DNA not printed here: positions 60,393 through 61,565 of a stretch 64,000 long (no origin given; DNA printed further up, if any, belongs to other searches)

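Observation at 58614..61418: Single 934-aa ORF fusing a PSMA-like M28 peptidase to a metallo-beta-lactamase-fold hydrolase domain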

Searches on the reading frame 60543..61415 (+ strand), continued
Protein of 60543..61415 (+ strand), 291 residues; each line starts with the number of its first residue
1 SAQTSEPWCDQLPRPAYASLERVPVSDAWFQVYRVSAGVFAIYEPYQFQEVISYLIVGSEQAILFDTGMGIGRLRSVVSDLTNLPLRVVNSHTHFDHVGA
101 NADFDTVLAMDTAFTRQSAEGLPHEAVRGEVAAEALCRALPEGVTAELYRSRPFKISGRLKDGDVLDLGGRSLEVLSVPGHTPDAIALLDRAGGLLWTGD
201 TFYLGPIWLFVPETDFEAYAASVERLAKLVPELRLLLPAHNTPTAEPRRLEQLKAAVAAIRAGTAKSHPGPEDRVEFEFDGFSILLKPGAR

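Call 72: search_protein_families(library=pfam, proteins=[P0242, P0261, P0310, P0357, P0243, P0352, P0355, P0364, P0254, P0336], max_evalue=0.0001)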
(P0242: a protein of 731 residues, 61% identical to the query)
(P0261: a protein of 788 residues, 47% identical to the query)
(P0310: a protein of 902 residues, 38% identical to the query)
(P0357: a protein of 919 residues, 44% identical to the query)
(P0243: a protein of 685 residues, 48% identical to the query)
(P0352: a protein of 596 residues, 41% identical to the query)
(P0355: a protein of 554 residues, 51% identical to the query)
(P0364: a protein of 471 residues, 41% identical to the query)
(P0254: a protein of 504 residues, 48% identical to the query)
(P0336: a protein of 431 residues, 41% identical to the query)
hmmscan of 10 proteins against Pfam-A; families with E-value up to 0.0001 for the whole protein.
P0242 (731 aa): 3 families
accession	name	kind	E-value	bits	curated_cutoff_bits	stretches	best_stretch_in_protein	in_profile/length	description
PF01979.26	Amidohydro_1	-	3.1e-22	79.7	25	1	34-420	1-343/345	Amidohydrolase family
PF00753.33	Lactamase_B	-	1.9e-20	74.1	22.7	1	495-674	8-190/196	Metallo-beta-lactamase superfamily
PF07969.17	Amidohydro_3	-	9.1e-15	55.5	29.7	1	130-409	162-454/472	Amidohydrolase family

P0261 (788 aa): 2 families
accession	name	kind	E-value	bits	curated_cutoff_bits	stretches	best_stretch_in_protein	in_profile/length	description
PF03577.20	Peptidase_C69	-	1.7e-38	133.1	23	1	30-415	1-400/402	Peptidase family C69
PF00753.33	Lactamase_B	-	2e-20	74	22.7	1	547-722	8-186/196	Metallo-beta-lactamase superfamily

P0310 (902 aa): 3 families
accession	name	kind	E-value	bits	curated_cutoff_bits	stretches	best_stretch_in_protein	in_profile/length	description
PF07969.17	Amidohydro_3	-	5.6e-80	270.5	29.7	1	87-600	1-472/472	Amidohydrolase family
PF00753.33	Lactamase_B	-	6.4e-15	56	22.7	1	661-839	8-187/196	Metallo-beta-lactamase superfamily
PF01979.26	Amidohydro_1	-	6e-07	29.4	25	0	535-599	281-345/345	Amidohydrolase family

P0357 (919 aa): 5 families
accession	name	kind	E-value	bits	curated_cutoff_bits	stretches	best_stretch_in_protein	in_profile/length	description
PF00753.33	Lactamase_B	-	2e-45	155.6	22.7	2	430-599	2-196/196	Metallo-beta-lactamase superfamily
PF18435.7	EstA_Ig_like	-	1.9e-29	102.7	26.7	1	34-151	1-119/120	Esterase Ig-like N-terminal domain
PF19583.5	ODP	-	8e-10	39.3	27.2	0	435-559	4-139/194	ODP family beta lactamase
PF12706.13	Lactamase_B_2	-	9e-08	32.4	27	0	447-591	4-158/200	Beta-lactamase superfamily domain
PF00756.26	Esterase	-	5.4e-06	26.8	22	1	185-316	9-153/251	Putative esterase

P0243 (685 aa): 1 family
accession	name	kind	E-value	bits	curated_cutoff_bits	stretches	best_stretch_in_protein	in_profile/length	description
PF00753.33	Lactamase_B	-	2e-20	74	22.7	1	70-258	8-196/196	Metallo-beta-lactamase superfamily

P0352 (596 aa): 1 family
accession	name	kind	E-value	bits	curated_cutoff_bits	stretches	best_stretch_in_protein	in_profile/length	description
PF00753.33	Lactamase_B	-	3.4e-18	66.7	22.7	1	211-382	8-182/196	Metallo-beta-lactamase superfamily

P0355 (554 aa): 1 family
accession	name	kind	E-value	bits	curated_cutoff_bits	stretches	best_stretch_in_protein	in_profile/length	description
PF00753.33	Lactamase_B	-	3.7e-12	47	22.7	1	78-220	43-185/196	Metallo-beta-lactamase superfamily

P0364 (471 aa): 1 family
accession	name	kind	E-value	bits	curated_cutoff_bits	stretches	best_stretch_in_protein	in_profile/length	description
PF00753.33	Lactamase_B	-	2.2e-18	67.3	22.7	1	220-409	8-196/196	Metallo-beta-lactamase superfamily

P0254 (504 aa): 3 families
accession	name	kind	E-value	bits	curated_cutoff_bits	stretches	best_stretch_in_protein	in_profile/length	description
PF00753.33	Lactamase_B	-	6.7e-19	69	22.7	1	92-247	8-157/196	Metallo-beta-lactamase superfamily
PF09864.15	MliC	-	3.2e-15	56.3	22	1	431-495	1-63/67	Membrane-bound lysozyme-inhibitor of c-type lysozyme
PF07007.17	LprI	-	8e-07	29.8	22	1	333-395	1-72/106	Lysozyme inhibitor LprI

P0336 (431 aa): 1 family
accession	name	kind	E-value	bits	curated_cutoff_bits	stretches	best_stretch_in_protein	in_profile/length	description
PF00753.33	Lactamase_B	-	1.8e-21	77.5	22.7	1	175-334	7-155/196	Metallo-beta-lactamase superfamily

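Call 77: search_protein_families(library=pfam, alignment_id=A5, max_evalue=0.00001)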
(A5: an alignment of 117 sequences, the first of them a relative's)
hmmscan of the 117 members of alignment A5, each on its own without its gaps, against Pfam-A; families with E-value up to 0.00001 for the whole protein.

A. member 1, L012:3746-4522:+ (259 aa): 0 families

B. families by the number of members that match (of 117 scanned): 136 families (the first 25 are shown)
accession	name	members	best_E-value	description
PF08242.18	Methyltransf_12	5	3.8e-08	Methyltransferase domain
PF02353.26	CMAS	4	1.3e-86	Mycolic acid cyclopropane synthetase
PF00248.27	Aldo_ket_red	4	3.8e-73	Aldo/keto reductase family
PF07690.21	MFS_1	4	2.5e-39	Major Facilitator Superfamily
PF07719.23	TPR_2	4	2.1e-19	Tetratricopeptide repeat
PF13649.12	Methyltransf_25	4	7.8e-15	Methyltransferase domain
PF08241.18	Methyltransf_11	4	2.1e-12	Methyltransferase domain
PF13884.11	Peptidase_S74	4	2.8e-11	Chaperone of endosialidase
PF13847.12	Methyltransf_31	4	2.2e-09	Methyltransferase domain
PF13489.12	Methyltransf_23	4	9.4e-09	Methyltransferase domain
PF00593.30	TonB_dep_Rec_b-barrel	3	5.4e-39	TonB dependent receptor-like, beta-barrel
PF14559.12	TPR_19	3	3.2e-23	Tetratricopeptide repeat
PF13428.12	TPR_14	3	3e-21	Tetratricopeptide repeat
PF13360.13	PQQ_2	3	2e-18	Outer membrane protein assembly factor BamB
PF13181.12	TPR_8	3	3.9e-15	Tetratricopeptide repeat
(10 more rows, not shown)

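Call 78: find_homologous_proteins(query=P0261, max_evalue=1e-20)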
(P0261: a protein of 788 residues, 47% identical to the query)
Query P0261 (788 aa): 148 proteins with E <= 1e-20 among 8000 candidates; the best 120 are listed.
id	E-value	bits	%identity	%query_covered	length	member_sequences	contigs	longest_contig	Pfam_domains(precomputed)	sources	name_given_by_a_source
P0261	0.0e+0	1820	100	100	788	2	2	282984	PF03577.21,PF00753.34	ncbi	-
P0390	0.0e+0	1330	75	97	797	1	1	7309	PF03577.21,PF00753.34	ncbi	ncbi:MAG: C69 family dipeptidase [Thermoanaerobaculia bacterium]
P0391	0.0e+0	1267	72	97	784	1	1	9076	PF03577.21,PF00753.34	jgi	jgi:dipeptidase/glyoxylase-like metal-dependent hydrolase (beta-lactamase superfamily II)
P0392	0.0e+0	1231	70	98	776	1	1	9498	PF03577.21,PF00753.34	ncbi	-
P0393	0.0e+0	1209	70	97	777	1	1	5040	PF03577.21,PF00753.34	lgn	-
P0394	0.0e+0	1208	69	96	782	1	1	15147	PF03577.21,PF00753.34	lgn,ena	-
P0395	0.0e+0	1197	68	97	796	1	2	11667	PF03577.21,PF00753.34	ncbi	-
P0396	0.0e+0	1192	68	96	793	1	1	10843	PF03577.21,PF00753.34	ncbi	-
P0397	0.0e+0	1173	67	98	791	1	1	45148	PF03577.21,PF00753.34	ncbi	-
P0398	0.0e+0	1164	69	96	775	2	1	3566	PF03577.21,PF00753.34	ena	-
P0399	0.0e+0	1139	67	96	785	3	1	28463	PF03577.21,PF00753.34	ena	-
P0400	6.0e-207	708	71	56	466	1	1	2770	PF03577.21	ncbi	-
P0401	4.8e-196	672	68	56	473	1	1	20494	PF03417.22,PF03577.21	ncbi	-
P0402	4.1e-194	665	66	59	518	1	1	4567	PF03577.21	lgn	-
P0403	9.0e-194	664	67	57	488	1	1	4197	PF03577.21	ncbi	-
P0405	1.9e-193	663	67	55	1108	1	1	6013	PF07969.18,PF03577.21,PF01979.27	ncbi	-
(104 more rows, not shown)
